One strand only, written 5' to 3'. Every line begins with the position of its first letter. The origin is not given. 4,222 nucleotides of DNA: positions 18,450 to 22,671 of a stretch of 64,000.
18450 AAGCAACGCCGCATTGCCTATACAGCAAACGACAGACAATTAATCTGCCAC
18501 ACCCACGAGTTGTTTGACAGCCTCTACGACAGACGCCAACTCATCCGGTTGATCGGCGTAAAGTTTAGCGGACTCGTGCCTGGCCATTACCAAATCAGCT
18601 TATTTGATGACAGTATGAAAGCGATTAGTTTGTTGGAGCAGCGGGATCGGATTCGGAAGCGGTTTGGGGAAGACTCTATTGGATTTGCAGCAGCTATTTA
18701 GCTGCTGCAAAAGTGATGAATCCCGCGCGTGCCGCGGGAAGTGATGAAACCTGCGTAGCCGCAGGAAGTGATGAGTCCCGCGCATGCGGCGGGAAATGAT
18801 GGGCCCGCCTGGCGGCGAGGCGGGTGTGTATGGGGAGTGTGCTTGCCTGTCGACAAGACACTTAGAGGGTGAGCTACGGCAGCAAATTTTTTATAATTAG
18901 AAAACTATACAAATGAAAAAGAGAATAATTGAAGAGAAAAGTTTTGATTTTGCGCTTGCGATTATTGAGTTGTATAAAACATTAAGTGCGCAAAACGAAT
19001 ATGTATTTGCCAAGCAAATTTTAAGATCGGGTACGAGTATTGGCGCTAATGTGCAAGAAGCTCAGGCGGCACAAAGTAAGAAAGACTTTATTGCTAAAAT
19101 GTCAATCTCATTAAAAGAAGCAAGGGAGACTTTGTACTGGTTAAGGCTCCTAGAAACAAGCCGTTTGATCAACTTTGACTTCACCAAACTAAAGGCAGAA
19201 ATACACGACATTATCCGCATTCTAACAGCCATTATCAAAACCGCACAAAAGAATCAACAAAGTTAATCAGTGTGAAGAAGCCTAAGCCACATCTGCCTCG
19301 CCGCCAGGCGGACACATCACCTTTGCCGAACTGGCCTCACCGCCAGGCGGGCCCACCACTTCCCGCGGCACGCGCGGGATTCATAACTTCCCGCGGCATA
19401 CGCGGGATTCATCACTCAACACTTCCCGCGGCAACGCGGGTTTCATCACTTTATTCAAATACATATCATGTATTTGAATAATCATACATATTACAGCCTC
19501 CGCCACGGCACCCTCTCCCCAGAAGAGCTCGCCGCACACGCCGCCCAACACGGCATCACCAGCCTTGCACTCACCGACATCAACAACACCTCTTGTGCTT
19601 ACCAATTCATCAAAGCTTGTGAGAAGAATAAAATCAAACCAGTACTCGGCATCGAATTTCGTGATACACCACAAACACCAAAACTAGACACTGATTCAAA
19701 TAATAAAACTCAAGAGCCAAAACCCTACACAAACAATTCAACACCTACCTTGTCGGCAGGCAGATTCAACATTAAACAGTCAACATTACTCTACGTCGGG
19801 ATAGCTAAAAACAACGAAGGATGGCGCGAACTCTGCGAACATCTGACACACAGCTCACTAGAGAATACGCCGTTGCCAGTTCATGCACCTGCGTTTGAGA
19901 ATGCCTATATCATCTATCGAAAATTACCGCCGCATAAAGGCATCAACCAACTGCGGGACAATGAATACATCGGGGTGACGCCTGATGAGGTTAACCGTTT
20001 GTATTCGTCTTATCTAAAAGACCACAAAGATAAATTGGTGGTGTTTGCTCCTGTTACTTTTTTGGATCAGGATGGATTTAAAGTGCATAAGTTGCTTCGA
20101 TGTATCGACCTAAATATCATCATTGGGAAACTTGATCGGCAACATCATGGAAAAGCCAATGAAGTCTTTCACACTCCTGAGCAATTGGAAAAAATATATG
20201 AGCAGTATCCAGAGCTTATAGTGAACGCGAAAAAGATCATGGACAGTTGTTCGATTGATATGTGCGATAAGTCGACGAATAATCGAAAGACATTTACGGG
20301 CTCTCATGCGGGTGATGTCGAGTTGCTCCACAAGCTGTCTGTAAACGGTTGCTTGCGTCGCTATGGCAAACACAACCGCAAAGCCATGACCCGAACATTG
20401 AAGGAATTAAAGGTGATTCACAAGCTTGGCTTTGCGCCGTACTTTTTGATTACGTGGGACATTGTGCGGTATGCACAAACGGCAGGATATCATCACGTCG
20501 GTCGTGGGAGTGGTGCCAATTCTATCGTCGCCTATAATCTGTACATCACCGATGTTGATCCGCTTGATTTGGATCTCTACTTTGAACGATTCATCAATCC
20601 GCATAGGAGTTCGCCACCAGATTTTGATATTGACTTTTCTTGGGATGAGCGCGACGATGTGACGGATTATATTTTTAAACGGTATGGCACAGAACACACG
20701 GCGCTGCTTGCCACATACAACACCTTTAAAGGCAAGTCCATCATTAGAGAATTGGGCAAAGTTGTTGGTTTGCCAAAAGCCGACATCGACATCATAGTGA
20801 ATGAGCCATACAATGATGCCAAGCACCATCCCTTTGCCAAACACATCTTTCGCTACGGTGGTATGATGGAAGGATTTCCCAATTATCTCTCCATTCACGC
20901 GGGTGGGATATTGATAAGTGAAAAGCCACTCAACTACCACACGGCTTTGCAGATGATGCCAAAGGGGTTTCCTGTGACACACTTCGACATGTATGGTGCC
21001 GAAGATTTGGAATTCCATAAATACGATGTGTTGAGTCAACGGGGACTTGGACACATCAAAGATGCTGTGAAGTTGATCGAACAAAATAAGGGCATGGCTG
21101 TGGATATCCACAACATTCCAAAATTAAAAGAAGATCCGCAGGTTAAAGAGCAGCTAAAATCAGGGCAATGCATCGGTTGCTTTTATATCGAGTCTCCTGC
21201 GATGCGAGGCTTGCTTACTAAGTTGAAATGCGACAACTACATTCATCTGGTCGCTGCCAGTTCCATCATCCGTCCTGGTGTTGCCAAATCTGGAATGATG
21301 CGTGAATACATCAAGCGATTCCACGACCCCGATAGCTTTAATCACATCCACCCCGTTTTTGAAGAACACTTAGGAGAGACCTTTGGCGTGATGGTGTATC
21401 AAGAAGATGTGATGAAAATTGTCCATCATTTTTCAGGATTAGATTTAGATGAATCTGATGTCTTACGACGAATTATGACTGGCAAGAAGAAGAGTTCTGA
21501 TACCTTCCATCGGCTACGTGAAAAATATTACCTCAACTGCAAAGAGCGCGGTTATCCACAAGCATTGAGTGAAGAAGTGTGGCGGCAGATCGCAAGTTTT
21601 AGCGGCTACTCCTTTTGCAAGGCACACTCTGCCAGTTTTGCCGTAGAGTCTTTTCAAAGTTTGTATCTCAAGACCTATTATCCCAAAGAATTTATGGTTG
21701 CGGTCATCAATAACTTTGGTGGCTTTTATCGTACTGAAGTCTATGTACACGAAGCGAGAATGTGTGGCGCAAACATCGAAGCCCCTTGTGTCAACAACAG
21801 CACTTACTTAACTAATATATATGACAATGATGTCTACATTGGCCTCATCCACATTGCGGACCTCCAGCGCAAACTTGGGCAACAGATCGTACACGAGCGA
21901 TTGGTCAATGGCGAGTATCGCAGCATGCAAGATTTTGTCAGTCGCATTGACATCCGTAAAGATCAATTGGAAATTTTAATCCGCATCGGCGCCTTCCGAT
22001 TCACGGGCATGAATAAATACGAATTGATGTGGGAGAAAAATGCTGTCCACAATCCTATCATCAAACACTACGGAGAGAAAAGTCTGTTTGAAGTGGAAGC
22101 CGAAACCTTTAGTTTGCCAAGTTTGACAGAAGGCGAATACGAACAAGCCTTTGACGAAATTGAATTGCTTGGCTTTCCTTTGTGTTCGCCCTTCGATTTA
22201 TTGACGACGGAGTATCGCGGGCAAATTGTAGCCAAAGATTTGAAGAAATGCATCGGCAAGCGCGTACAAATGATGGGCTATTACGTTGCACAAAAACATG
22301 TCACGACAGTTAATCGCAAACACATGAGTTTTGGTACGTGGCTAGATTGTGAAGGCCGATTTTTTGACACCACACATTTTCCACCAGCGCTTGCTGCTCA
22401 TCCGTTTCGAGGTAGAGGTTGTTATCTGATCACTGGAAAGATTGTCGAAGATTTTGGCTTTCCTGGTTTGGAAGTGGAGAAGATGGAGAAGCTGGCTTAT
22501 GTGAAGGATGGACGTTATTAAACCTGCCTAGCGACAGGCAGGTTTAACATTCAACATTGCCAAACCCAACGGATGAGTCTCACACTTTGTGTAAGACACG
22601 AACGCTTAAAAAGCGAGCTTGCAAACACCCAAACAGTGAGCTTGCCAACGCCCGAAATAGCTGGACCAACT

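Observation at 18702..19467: Avd/IVS-family four-helix-bundle gene flanked by inverted hairpin-repeat arrays, wedged between dinB and dnaE2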

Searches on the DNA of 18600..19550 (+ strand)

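Call 74: search_rna_families(sources=[L057, L044, L045, L074, L022, L043, L094, L090, L092, L006, L008, L064, L038], threshold=gathering)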
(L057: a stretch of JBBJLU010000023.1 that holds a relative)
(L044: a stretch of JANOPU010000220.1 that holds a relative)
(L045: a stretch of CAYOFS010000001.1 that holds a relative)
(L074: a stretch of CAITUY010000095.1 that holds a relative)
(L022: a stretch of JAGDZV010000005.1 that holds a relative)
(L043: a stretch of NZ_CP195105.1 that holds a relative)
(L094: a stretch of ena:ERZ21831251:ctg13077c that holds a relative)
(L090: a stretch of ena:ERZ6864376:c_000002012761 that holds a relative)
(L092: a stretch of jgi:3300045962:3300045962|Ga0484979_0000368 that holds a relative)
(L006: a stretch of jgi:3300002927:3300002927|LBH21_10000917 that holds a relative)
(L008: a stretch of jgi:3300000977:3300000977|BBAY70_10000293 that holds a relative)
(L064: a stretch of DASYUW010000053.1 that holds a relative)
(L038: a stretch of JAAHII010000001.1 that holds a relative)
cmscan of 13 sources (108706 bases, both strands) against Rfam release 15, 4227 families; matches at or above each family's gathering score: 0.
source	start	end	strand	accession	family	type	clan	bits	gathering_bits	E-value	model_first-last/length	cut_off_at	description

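Call 85: search_rna_families(source=window, start=18600, end=19550, threshold=evalue, max_evalue=1)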
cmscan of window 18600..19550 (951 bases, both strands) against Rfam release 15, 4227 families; matches with E-value up to 1: 3.
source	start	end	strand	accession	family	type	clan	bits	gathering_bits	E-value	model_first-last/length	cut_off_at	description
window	19322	19486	-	RF03066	COG3610-DE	Gene; sRNA;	-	22.5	73.5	0.13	1-116/116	no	COG3610-DE RNA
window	18735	18780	+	RF00588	SNORD41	Gene; snRNA; snoRNA; CD-box;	CL00058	21.6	41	0.22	1-70/70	no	Small nucleolar RNA SNORD41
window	19451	19481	-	RF04039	mir-2242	Gene; miRNA;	-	19.6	70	0.21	37-67/95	no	mir-2242 microRNA precursor family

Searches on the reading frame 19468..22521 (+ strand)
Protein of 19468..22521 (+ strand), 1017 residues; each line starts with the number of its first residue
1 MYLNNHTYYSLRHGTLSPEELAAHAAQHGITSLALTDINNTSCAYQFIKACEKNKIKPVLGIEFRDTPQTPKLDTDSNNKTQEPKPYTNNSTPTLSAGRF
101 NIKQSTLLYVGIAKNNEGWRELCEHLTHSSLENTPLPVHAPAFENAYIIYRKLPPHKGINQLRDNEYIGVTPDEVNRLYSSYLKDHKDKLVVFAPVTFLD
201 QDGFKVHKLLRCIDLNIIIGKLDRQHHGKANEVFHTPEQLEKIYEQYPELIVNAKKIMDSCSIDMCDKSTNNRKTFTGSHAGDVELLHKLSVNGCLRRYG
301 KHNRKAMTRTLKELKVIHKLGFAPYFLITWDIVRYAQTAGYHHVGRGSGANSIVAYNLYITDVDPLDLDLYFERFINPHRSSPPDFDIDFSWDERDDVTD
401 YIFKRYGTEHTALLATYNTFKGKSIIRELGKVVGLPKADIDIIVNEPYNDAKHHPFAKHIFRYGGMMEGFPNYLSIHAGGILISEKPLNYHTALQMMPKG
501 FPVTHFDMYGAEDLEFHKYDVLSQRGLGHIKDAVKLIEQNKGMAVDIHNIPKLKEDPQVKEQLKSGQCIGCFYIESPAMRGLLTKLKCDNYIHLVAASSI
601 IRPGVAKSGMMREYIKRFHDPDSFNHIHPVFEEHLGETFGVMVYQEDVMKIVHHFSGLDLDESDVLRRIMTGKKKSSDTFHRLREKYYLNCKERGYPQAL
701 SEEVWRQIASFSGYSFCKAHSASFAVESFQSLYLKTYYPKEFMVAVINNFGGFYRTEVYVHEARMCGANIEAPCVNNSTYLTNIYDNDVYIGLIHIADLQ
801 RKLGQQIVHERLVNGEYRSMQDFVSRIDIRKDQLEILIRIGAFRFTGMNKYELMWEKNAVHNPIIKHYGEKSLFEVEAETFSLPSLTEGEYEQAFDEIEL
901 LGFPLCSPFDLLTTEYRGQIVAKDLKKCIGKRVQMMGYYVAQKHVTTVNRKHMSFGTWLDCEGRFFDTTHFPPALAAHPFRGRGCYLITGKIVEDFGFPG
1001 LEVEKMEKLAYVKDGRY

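Call 4: search_protein_families(library=pfam, proteins=[window:19468-22521:+], max_evalue=0.01)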
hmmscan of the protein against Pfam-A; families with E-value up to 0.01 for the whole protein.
window:19468-22521:+ (1017 aa): 4 families
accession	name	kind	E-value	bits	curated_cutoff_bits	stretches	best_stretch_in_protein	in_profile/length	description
PF07733.18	DNA_pol3_alpha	-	7.1e-63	213.1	23.9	1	286-522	2-259/260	Bacterial DNA polymerase III alpha NTPase domain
PF17657.6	DNA_pol3_finger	-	5.2e-41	140.2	22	1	528-694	3-165/166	Bacterial DNA polymerase III alpha subunit finger domain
PF14579.12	HHH_6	-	5.5e-19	68.6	25.6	1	767-851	1-88/90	Helix-hairpin-helix motif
PF02811.25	PHP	-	2.3e-17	64.3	26.4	1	4-133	3-99/164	PHP domain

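Call 36: search_protein_families(library=ncbifam, proteins=[window:19468-22518:+], max_evalue=0.001)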
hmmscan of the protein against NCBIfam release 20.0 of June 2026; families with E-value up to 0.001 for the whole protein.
window:19468-22518:+ (1017 aa): 14 families
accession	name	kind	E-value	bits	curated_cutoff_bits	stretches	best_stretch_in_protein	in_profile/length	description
NF004226.0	PRK05673.1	equivalog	1.4e-169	566.3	1002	2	185-978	196-1029/1146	DNA polymerase III subunit alpha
TIGR00594.1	polc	superfamily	3.6e-161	538.4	434.35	2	190-964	196-1016/1022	DNA polymerase III subunit alpha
NF005298.0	PRK06826.1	equivalog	2.5e-153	512.3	1260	3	458-866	489-902/1151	DNA polymerase III subunit alpha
NF004225.0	PRK05672.1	subfamily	5.1e-143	478.4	939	1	3-927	9-950/1047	error-prone DNA polymerase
NF005516.0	PRK07135.1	equivalog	1.5e-129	433.8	1084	2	104-905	70-877/974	DNA polymerase III DnaE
NF005377.0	PRK06920.1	equivalog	3.7e-124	415.8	1806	2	191-963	188-976/1108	DNA polymerase III subunit alpha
NF005582.0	PRK07279.1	equivalog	4.5e-124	415.6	1279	2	103-882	71-843/1033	DNA polymerase III subunit alpha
NF005617.0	PRK07374.1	equivalog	1.4e-109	367.7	1653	3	466-854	513-903/1170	DNA polymerase III subunit alpha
NF004550.0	PRK05898.1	equivalog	1.2e-105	354.7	1182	2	185-929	131-886/971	DNA polymerase III subunit alpha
NF007079.0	PRK09532.1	equivalog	3.1e-77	260.6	1525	3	286-442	302-464/876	DNA polymerase III subunit alpha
NF001688.0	PRK00448.1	equivalog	1.8e-17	62.3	873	2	253-367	803-914/1445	PolC-type DNA polymerase III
NF005616.0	PRK07373.1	equivalog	3.3e-17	62.1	646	1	715-898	37-229/449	DNA polymerase III subunit alpha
TIGR01405.1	polC_Gram_pos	equivalog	6.7e-14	50.6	1043.45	1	277-366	588-678/1211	DNA polymerase III subunit alpha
NF041577.1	nside_bi_sphtase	equivalog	9.7e-05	21.7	400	1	6-64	7-65/276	3',5'-nucleoside bisphosphate phosphatase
